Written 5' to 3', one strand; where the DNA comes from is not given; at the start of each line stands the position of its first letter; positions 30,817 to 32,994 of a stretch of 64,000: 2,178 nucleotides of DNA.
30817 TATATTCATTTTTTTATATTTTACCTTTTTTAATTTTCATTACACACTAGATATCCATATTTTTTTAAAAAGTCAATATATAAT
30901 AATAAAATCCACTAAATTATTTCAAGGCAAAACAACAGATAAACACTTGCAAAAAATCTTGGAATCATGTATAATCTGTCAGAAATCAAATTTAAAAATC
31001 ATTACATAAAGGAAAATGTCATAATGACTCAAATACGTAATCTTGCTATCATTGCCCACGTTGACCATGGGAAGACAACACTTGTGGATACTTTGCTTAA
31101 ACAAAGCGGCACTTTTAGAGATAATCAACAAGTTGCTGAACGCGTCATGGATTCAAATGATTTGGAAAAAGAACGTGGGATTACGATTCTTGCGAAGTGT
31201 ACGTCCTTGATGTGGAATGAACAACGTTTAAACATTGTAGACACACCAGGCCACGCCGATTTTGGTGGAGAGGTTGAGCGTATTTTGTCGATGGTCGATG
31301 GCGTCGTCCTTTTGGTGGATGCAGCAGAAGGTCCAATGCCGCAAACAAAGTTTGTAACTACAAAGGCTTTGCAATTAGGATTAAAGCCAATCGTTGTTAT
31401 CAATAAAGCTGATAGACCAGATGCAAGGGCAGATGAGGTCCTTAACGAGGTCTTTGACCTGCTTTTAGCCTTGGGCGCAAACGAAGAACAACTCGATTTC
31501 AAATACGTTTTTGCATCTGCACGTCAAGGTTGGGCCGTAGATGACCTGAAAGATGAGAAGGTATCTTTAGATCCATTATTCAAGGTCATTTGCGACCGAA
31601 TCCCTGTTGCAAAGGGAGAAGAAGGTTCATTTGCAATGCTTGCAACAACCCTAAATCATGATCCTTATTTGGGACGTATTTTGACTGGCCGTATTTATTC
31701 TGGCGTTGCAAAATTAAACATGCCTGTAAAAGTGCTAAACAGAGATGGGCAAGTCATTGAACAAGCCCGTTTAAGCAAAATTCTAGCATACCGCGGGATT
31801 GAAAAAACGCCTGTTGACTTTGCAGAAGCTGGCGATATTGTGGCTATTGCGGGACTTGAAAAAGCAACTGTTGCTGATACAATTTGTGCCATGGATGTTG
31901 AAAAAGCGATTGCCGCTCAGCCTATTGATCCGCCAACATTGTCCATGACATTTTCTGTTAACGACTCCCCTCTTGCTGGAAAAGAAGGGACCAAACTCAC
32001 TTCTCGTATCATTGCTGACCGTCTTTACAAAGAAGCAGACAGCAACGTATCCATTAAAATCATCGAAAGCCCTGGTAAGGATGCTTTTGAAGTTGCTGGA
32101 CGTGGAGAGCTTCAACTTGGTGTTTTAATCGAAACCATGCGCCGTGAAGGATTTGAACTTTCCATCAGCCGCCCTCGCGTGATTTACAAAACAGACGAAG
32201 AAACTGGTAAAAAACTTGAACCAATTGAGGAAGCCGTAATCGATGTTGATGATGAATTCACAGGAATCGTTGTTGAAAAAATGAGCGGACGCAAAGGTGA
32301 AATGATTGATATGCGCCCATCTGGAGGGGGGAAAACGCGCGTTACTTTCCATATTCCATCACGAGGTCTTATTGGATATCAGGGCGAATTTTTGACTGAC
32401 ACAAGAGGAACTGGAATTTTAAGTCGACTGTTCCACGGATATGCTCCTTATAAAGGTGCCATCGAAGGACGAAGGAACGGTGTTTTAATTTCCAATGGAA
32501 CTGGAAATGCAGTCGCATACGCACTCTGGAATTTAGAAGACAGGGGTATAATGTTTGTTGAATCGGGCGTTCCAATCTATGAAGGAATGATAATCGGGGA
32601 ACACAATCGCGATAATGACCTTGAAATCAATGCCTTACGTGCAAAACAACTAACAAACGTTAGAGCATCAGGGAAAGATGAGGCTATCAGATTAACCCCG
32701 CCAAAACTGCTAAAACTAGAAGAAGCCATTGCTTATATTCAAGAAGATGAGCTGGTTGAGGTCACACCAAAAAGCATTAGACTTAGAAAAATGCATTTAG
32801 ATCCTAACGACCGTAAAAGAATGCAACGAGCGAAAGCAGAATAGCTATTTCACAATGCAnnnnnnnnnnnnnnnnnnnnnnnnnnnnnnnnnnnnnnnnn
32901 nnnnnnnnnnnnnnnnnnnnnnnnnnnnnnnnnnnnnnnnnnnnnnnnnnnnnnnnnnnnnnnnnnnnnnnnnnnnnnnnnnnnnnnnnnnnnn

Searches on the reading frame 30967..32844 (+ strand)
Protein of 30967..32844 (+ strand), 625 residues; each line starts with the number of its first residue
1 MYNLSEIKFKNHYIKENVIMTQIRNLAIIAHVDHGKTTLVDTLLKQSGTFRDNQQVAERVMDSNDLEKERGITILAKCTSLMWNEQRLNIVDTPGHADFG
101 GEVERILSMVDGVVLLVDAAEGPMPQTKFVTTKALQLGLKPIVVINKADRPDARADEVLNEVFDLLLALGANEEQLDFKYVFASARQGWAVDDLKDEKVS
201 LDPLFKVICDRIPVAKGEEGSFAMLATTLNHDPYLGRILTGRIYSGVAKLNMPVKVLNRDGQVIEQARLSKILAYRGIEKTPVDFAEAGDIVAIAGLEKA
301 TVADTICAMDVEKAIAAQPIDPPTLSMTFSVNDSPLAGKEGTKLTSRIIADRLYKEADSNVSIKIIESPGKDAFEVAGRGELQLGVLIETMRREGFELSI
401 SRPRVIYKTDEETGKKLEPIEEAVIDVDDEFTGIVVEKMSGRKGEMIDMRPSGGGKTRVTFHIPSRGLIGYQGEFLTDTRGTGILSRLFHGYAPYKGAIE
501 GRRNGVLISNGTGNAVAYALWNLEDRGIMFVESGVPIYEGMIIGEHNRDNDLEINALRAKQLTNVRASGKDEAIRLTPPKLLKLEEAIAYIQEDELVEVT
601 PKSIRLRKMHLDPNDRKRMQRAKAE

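Call 3: search_protein_families(library=pfam, proteins=[window:30967-32844:+], max_evalue=1)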
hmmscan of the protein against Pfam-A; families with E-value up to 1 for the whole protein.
window:30967-32844:+ (625 aa): 12 families
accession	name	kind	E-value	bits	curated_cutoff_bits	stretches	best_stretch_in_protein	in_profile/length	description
PF00009.33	GTP_EFTU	-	2.4e-57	194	26.5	1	22-197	2-181/188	Elongation factor Tu GTP binding domain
PF21018.2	BipA_C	-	9.3e-47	157.8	23.8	1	504-612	1-109/110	TypA/BipA C-terminal domain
PF00679.30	EFG_C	-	1.8e-22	79.6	27.9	1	416-499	2-85/89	Elongation factor G C-terminus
PF03144.31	GTP_EFTU_D2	-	7.7e-12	45.9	30.3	1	236-307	1-73/73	Elongation factor Tu domain 2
PF22042.2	EF-G_D2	-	2.8e-09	37.4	27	1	230-308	10-83/84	Elongation factor G domain 2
PF01926.29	MMR_HSR1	-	3.7e-05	24.3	21.9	1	27-147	3-113/113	50S ribosome-binding GTPase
PF00735.24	Septin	-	0.0011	18.8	26.2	1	25-99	6-75/280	Septin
PF00350.29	Dynamin_N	-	0.011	16.2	27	1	47-147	59-167/168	Dynamin family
PF02421.24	FeoB_N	-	0.017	15.1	27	1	71-195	32-153/156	Ferrous iron transport protein B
PF02492.25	cobW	-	0.071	13.1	20.7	0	109-161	114-167/180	CobW/HypB/UreG, nucleotide-binding domain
PF04548.22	AIG1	-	0.13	12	27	1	69-107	32-70/212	AIG1 family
PF09439.16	SRPRB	-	0.16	11.8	25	1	26-120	6-83/178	Signal recognition particle receptor beta subunit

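Call 4: search_protein_families(library=ncbifam, proteins=[window:30967-32844:+], max_evalue=1)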
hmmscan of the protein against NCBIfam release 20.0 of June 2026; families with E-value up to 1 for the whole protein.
window:30967-32844:+ (625 aa): 42 families (the best 25 are shown)
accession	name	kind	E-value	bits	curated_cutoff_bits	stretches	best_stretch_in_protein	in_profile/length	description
TIGR01394.1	TypA_BipA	equivalog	5.2e-277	919.9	757.3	1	23-618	1-594/594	translational GTPase TypA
NF007583.0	PRK10218.1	equivalog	1.4e-213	710.3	1260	1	20-624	2-605/607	ribosome-dependent GTPase TypA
TIGR00490.1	aEF-2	equivalog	4.3e-58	197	738.45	3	15-151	10-151/720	elongation factor EF-2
TIGR00484.1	EF-G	equivalog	3.1e-55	187.6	659.4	3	18-163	5-152/691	elongation factor G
NF009381.0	PRK12740.1-5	subfamily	1.7e-53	182.1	583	3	19-162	5-150/692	elongation factor G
TIGR01393.1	lepA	equivalog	5.7e-48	163.7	533.9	1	22-416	2-380/595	translation elongation factor 4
NF012153.1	tet_protect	equivalog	8.3e-45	153.1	775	2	25-165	2-144/614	tetracycline resistance ribosomal protection protein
NF009377.1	PRK12740.1-1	equivalog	8.8e-41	140.1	890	3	21-162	11-154/700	elongation factor G-like protein EF-G2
NF009891.0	PRK13351.1-1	equivalog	1.1e-38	133.3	597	3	18-162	4-150/681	elongation factor G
NF000120.3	47473_otr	exception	1e-35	123.4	900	1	25-166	4-147/608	tetracycline resistance ribosomal protection protein Otr(A)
NF009379.0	PRK12740.1-3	equivalog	2.6e-31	108.9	513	3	21-161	6-148/674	elongation factor G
NF033148.1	tet_protect_M_W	exception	3.3e-31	108.3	1100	1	22-164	2-146/639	TetM/TetW/TetO/TetS family tetracycline resistance ribosomal protection protein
NF012154.0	tet_protect_Q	exception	3.5e-30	104.9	1425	1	22-153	2-135/638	tetracycline resistance ribosomal protection protein Tet(Q)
NF001964.0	PRK00741.1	equivalog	1.1e-28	99.9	473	2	21-165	10-160/529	peptide chain release factor 3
NF012155.1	tet_protect_M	exception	4.5e-27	94.5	1420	1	22-153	2-135/639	tetracycline resistance ribosomal protection protein Tet(M)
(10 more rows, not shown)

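Call 19: list_cluster_members(proteins=[window:30967-32844:+, window:31024-32844:+, window:25714-27459:+, window:24753-25622:-, window:27543-29288:+, window:27495-29288:+, window:32860-34113:+, window:35373-37949:+, P0093, P0094])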
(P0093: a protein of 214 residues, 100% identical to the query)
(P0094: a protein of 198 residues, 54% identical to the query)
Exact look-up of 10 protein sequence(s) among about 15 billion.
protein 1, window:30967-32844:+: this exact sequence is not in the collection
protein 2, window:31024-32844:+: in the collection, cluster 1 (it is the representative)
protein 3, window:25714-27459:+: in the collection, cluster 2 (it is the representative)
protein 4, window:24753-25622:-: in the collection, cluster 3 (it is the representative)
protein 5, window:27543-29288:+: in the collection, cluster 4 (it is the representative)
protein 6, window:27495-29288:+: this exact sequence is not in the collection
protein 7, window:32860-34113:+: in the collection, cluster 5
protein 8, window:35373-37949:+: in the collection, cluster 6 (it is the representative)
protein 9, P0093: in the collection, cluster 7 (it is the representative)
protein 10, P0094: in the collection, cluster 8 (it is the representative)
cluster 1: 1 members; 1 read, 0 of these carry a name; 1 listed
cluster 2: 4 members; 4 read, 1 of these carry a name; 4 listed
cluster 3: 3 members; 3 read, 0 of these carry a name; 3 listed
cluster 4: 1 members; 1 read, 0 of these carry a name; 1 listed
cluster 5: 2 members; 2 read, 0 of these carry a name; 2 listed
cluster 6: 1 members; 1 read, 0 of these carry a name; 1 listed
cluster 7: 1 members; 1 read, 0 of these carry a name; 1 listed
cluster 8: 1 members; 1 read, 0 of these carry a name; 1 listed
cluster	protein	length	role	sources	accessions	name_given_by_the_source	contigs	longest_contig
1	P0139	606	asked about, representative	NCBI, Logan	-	-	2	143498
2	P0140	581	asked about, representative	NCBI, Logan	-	-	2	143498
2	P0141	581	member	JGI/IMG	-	ATP-binding cassette subfamily F protein 3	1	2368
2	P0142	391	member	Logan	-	-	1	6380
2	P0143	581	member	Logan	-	-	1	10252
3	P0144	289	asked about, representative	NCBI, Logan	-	-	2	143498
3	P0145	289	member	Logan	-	-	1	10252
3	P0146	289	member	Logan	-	-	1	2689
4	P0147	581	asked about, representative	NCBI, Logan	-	-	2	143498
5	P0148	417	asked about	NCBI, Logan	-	-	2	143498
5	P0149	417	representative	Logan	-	-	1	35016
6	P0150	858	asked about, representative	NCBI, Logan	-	-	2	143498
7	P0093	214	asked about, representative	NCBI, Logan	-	-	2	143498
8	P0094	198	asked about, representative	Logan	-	-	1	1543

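Call 21: find_encoding_contigs(protein=P0149, flank=10000, max_places=6)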
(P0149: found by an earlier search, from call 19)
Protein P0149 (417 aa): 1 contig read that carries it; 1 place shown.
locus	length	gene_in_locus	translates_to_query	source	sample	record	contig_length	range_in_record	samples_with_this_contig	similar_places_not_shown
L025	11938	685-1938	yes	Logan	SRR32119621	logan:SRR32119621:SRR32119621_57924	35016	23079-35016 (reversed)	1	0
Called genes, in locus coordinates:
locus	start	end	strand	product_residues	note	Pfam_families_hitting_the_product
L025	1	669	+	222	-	?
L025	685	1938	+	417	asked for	PF07690:MFS_1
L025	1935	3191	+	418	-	PF07690:MFS_1, PF12832:MFS_1_like, PF13000:Acatn (faint)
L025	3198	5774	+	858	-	PF01624:MutS_I, PF05188:MutS_II, PF05192:MutS_III, PF05190:MutS_IV, PF00488:MutS_V, PF27441:MutS_C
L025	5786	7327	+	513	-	PF01554:MatE (weak), PF03023:MurJ, PF01554:MatE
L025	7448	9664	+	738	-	PF13491:FtsK_4TM, PF17854:FtsK_alpha, PF01580:FtsK_SpoIIIE, PF09397:FtsK_gamma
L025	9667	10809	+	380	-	PF03222:Trp_Tyr_perm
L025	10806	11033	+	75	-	-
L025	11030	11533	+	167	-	PF01872:RibD_C (faint)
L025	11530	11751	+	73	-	-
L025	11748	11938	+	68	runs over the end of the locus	-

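Call 22: find_encoding_contigs(protein=P0143, flank=10000, max_places=6)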
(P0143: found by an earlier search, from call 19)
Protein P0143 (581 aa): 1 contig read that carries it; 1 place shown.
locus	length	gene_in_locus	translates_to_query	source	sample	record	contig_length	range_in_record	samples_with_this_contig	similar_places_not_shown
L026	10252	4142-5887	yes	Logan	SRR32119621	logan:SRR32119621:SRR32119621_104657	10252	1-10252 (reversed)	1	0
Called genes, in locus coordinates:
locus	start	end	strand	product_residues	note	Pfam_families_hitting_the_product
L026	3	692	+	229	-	?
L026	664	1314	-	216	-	PF02224:Cytidylate_kin, PF13189:Cytidylate_kin2, PF13238:AAA_18 (faint)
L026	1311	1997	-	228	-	PF01113:DapB_N, PF05173:DapB_C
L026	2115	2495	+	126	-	-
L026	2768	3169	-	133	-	PF03610:EIIA-man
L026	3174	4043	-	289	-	PF03668:RapZ-like_N, PF22740:PapZ_C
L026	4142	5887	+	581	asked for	PF00005:ABC_tran, PF13555:AAA_29 (faint), PF12848:ABC_tran_Xtn, PF00005:ABC_tran, PF13304:AAA_21 (weak), PF02463:SMC_N (weak), PF16326:ABC_tran_CTD (weak)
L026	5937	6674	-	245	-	-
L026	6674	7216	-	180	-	-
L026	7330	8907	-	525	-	PF10021:PARG_cat_microb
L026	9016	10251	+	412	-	?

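Call 35: find_homologous_proteins(query=P0139, max_evalue=1e-100)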
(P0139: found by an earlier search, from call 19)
Query P0139 (606 aa): 8000 proteins with E <= 1e-100 among 8000 candidates; the best 120 are listed.
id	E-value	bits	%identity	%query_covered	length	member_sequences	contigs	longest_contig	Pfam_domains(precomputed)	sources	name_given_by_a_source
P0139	0.0e+0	1339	100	100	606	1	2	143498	PF21018.3,PF00679.31,PF00009.34,PF03144.32,PF22042.3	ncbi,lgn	-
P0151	0.0e+0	1320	99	100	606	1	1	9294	PF21018.3,PF00679.31,PF00009.34,PF03144.32,PF22042.3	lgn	-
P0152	0.0e+0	1252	93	100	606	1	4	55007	PF21018.3,PF01926.30,PF00679.31,PF00009.34,PF03144.32,PF22042.3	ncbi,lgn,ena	-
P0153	0.0e+0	1150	85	100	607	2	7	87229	PF21018.3,PF00679.31,PF00009.34,PF03144.32,PF22042.3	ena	-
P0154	0.0e+0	1026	74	100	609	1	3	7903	PF21018.3,PF01926.30,PF00679.31,PF00009.34,PF03144.32,PF22042.3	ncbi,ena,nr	ncbi:MAG: GTP-binding protein TypA [Verrucomicrobia bacterium GWC2_42_7]|nr:MAG: GTP-binding protein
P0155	0.0e+0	1026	76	99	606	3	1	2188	PF21018.3,PF00679.31,PF00009.34,PF03144.32,PF22042.3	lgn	-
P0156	0.0e+0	1019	92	82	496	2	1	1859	PF21018.3,PF00679.31,PF00009.34,PF03144.32,PF22042.3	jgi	jgi:GTP-binding protein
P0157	0.0e+0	1018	75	100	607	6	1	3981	PF21018.3,PF01926.30,PF00679.31,PF00009.34,PF03144.32,PF22042.3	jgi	jgi:GTP-binding protein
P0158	0.0e+0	1015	75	100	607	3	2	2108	PF21018.3,PF00679.31,PF00009.34,PF03144.32,PF22042.3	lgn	-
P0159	0.0e+0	1015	74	100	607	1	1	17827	PF21018.3,PF01926.30,PF00679.31,PF00009.34,PF03144.32,PF22042.3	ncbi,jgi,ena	jgi:GTP-binding protein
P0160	0.0e+0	1012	75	99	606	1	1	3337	PF21018.3,PF00679.31,PF00009.34,PF03144.32,PF22042.3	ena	-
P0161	2.9e-298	1008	74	99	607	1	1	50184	PF21018.3,PF00679.31,PF00009.34,PF03144.32,PF22042.3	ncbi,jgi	jgi:GTP-binding protein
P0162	5.0e-298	1008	74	99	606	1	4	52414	PF21018.3,PF00679.31,PF00009.34,PF03144.32,PF22042.3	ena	-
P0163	8.5e-298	1007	73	100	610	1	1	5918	PF21018.3,PF01926.30,PF00679.31,PF00009.34,PF03144.32,PF22042.3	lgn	-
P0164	1.6e-297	1006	73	100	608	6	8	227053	PF21018.3,PF01926.30,PF00679.31,PF00009.34,PF03144.32,PF22042.3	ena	-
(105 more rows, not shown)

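Call 36: find_encoding_contigs(protein=P0151, flank=10000, max_places=4)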
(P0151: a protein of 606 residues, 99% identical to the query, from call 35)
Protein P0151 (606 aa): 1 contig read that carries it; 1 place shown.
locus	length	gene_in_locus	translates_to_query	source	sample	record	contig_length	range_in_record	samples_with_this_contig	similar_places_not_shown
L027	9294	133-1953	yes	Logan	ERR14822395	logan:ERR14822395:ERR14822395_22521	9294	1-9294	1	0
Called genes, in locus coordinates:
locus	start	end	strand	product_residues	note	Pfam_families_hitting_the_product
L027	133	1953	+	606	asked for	PF00009:GTP_EFTU, PF22042:EF-G_D2, PF03144:GTP_EFTU_D2, PF00679:EFG_C, PF21018:BipA_C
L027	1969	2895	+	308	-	PF13000:Acatn, PF07690:MFS_1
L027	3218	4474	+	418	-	PF07690:MFS_1, PF12832:MFS_1_like (weak), PF13000:Acatn (weak)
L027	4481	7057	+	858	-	PF01624:MutS_I, PF05188:MutS_II, PF05192:MutS_III, PF05190:MutS_IV, PF00488:MutS_V, PF27441:MutS_C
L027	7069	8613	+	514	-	PF01554:MatE (weak), PF03023:MurJ, PF01554:MatE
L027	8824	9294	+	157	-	?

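Call 37: find_encoding_contigs(protein=P0152, flank=10000, max_places=4)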
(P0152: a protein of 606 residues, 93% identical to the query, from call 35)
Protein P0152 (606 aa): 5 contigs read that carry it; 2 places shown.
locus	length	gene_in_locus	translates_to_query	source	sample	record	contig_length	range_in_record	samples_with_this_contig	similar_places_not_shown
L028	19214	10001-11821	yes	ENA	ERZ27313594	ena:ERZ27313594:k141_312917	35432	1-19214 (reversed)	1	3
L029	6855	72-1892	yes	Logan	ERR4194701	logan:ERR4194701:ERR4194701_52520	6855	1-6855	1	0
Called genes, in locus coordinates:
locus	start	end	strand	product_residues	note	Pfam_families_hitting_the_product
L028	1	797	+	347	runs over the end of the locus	PF01628:HrcA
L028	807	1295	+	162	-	PF01025:GrpE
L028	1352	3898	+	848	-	PF01624:MutS_I, PF05188:MutS_II, PF05192:MutS_III, PF05190:MutS_IV, PF00488:MutS_V, PF27441:MutS_C (weak)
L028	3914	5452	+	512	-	PF01554:MatE, PF03023:MurJ, PF13440:Polysacc_synt_3 (weak), PF01554:MatE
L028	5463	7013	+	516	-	PF03023:MurJ, PF01554:MatE (weak)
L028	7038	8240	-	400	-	PF07690:MFS_1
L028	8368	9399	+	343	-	PF13546:DDE_5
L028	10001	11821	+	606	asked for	PF00009:GTP_EFTU, PF01926:MMR_HSR1 (faint), PF22042:EF-G_D2, PF03144:GTP_EFTU_D2, PF00679:EFG_C, PF21018:BipA_C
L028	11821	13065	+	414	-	PF13000:Acatn (weak), PF07690:MFS_1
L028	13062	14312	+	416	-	PF13000:Acatn (weak), PF07690:MFS_1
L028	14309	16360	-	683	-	PF00270:DEAD, PF04851:ResIII, PF22590:Cas3-like_C_2 (faint), PF00271:Helicase_C, PF19833:RecG_dom3_C (weak)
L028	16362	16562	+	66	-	PF03937:Sdh5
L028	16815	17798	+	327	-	PF00691:OmpA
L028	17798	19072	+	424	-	PF13167:GTP-bdg_N, PF16360:GTP-bdg_M, PF03193:RsgA_GTPase (faint), PF01926:MMR_HSR1, PF19275:HflX_C (weak)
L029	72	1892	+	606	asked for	PF00009:GTP_EFTU, PF01926:MMR_HSR1 (faint), PF22042:EF-G_D2, PF03144:GTP_EFTU_D2, PF00679:EFG_C, PF21018:BipA_C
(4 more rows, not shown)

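Call 38: find_encoding_contigs(protein=P0153, flank=10000, max_places=4)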
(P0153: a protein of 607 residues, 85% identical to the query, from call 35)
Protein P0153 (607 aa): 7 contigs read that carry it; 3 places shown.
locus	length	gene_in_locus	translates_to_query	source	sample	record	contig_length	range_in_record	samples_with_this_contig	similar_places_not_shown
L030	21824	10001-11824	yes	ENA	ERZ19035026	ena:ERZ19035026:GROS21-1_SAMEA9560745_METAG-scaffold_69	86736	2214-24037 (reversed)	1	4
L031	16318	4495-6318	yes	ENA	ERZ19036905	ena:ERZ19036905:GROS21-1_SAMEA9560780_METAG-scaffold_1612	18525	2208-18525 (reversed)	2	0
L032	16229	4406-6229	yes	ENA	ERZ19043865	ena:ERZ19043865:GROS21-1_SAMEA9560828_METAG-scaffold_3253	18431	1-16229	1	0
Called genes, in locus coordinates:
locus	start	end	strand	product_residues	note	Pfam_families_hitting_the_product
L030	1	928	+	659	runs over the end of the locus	PF03979:Sigma70_r1_1, PF00140:Sigma70_r1_2, PF04546:Sigma70_ner, PF04542:Sigma70_r2, PF04539:Sigma70_r3, PF04545:Sigma70_r4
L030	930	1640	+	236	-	PF00596:Aldolase_II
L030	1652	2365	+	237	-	PF08032:SpoU_sub_bind, PF00588:SpoU_methylase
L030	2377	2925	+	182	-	PF02660:G3P_acyltransf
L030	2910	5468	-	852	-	PF02861:Clp_N, PF23569:NBD_SMAX1, PF00004:AAA, PF17871:AAA_lid_9, PF00004:AAA, PF07724:AAA_2, PF07728:AAA_5, PF10431:ClpB_D2-small, +8 more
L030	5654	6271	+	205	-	-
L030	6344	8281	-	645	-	PF17764:PriA_3primeBD, PF00270:DEAD, PF04851:ResIII, PF00271:Helicase_C (faint), PF18319:Zn_ribbon_PriA, PF18074:PriA_C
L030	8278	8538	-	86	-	PF00381:PTS-HPr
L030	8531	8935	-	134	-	PF03610:EIIA-man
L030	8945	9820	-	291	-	PF03668:RapZ-like_N, PF22740:PapZ_C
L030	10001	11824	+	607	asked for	PF00009:GTP_EFTU, PF22042:EF-G_D2, PF03144:GTP_EFTU_D2, PF00679:EFG_C, PF21018:BipA_C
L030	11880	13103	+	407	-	PF07690:MFS_1, PF13000:Acatn, PF07690:MFS_1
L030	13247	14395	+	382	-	PF07690:MFS_1, PF12832:MFS_1_like (weak), PF13000:Acatn (faint)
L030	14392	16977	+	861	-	PF01624:MutS_I, PF05188:MutS_II, PF05192:MutS_III, PF05190:MutS_IV, PF00488:MutS_V, PF27441:MutS_C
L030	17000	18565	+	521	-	PF03023:MurJ, PF01554:MatE (weak)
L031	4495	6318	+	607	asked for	PF00009:GTP_EFTU, PF22042:EF-G_D2, PF03144:GTP_EFTU_D2, PF00679:EFG_C, PF21018:BipA_C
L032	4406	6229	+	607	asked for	PF00009:GTP_EFTU, PF22042:EF-G_D2, PF03144:GTP_EFTU_D2, PF00679:EFG_C, PF21018:BipA_C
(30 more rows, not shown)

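Call 42: search_protein_families(library=pfam, proteins=[L026:5937-6674:-, L026:7330-8907:-], max_evalue=1)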
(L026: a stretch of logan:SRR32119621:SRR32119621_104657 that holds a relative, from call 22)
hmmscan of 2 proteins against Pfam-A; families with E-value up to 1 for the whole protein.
L026:5937-6674:- (245 aa): 1 family
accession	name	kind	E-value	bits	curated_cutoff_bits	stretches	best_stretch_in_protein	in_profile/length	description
PF18857.6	LPD38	-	0.1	13.1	27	1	199-241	49-93/189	Large polyvalent protein associated domain 38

L026:7330-8907:- (525 aa): 4 families
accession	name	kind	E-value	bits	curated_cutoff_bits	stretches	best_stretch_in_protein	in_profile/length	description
PF10021.15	PARG_cat_microb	-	1.8e-12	48.3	23.5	1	59-163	7-119/146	Microbial-type PARG, catalytic domain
PF01370.27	Epimerase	-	0.0088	15.9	20.9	1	285-353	111-174/240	NAD dependent epimerase/dehydratase family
PF01661.27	Macro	-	0.061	13.7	22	1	171-269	11-110/118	Macro domain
PF00089.32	Trypsin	-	0.083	13.1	20.6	1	18-66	163-211/220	Trypsin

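Call 68: search_solved_structures(query=A4, max_evalue=10)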
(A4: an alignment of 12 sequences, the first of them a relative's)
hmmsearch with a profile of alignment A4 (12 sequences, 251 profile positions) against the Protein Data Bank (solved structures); distinct sequences matched with E-value up to 10: 3.
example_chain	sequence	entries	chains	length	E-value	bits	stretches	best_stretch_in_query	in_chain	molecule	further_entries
4mh1_A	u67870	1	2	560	2.4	10.6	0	193-207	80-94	Sorbose dehydrogenase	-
6dam_A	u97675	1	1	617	3.4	10.1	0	196-211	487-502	Lanthanide-dependent methanol dehydrogenase XoxF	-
22vi_A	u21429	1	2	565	5.6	9.4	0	197-209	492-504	Quinohemoprotein alcohol dehydrogenase ADH-IIG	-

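Call 69: search_protein_families(library=ncbifam, alignment_id=A4, max_evalue=0.1)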
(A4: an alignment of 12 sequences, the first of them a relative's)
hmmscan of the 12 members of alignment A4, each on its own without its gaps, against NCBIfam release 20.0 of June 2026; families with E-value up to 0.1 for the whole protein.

A. member 1, L026:5937-6674:- (245 aa): 3 families
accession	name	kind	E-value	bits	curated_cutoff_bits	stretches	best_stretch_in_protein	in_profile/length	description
NF006396.0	PRK08645.1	equivalog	0.016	13.3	453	1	14-78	264-330/611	bifunctional homocysteine S-methyltransferase/methylenetetrahydrofolate reductase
NF052598.1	teichoic_TarQ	equivalog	0.024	13.6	350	1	76-141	133-201/347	teichoic acid biosynthesis protein TarQ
NF041726.1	lipo_CT253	equivalog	0.09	12.3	125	0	5-50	3-51/209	CT253 family lipoprotein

B. families by the number of members that match (of 12 scanned): 13 families
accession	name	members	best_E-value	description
TIGR02722.1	lp_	2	0.018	penicillin-binding protein activator LpoB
NF033894.1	Eex_IncN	2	0.026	EexN family lipoprotein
TIGR02798.1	ligK_PcmE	1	0.0042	4-carboxy-4-hydroxy-2-oxoadipate aldolase/oxaloacetate decarboxylase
NF038334.1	malate_HK_MalK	1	0.014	malate sensor histidine kinase MalK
NF007783.0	PRK10474.1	1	0.014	PTS fructose-like transporter subunit IIB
NF006396.0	PRK08645.1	1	0.016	bifunctional homocysteine S-methyltransferase/methylenetetrahydrofolate reductase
NF040519.1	Sbal_3080_fam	1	0.023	Sbal_3080 family lipoprotein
NF052598.1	teichoic_TarQ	1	0.024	teichoic acid biosynthesis protein TarQ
NF010457.0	PRK13883.1-4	1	0.034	conjugal transfer protein TrbH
NF000766.0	PRK00049.1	1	0.075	elongation factor Tu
NF010455.0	PRK13883.1-1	1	0.081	conjugal transfer protein TrbH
NF007653.0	PRK10323.1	1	0.082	cysteine/O-acetylserine transporter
NF041726.1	lipo_CT253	1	0.09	CT253 family lipoprotein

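Call 73: find_encoding_contigs(protein=P0142, flank=8000, max_places=3)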
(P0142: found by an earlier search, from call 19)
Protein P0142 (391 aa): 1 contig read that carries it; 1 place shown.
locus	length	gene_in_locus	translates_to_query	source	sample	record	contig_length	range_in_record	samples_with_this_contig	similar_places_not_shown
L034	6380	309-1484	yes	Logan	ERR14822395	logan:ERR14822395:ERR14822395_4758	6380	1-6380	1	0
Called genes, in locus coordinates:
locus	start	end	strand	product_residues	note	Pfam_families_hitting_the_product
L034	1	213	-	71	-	?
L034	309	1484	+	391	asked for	PF00005:ABC_tran, PF02463:SMC_N (faint), PF13476:AAA_23 (faint), PF13555:AAA_29 (faint), PF01926:MMR_HSR1 (faint), PF13304:AAA_21 (faint), PF12848:ABC_tran_Xtn, PF00005:ABC_tran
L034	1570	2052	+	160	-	PF16326:ABC_tran_CTD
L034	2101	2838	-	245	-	-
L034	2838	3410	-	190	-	PF05818:TraT (weak)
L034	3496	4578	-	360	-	PF00268:Ribonuc_red_sm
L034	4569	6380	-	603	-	?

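Call 74: find_encoding_contigs(protein=P0141, flank=3000, max_places=3)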
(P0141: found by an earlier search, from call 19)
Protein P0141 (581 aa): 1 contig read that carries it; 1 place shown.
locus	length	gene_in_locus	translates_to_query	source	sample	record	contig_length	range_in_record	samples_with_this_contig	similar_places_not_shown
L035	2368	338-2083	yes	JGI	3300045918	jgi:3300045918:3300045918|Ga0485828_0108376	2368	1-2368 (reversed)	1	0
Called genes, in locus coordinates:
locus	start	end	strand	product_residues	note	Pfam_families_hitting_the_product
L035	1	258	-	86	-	?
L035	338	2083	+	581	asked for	PF00005:ABC_tran, PF01926:MMR_HSR1 (faint), PF12848:ABC_tran_Xtn, PF00005:ABC_tran, PF13304:AAA_21 (weak), PF02463:SMC_N (weak), PF16326:ABC_tran_CTD (weak)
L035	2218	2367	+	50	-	?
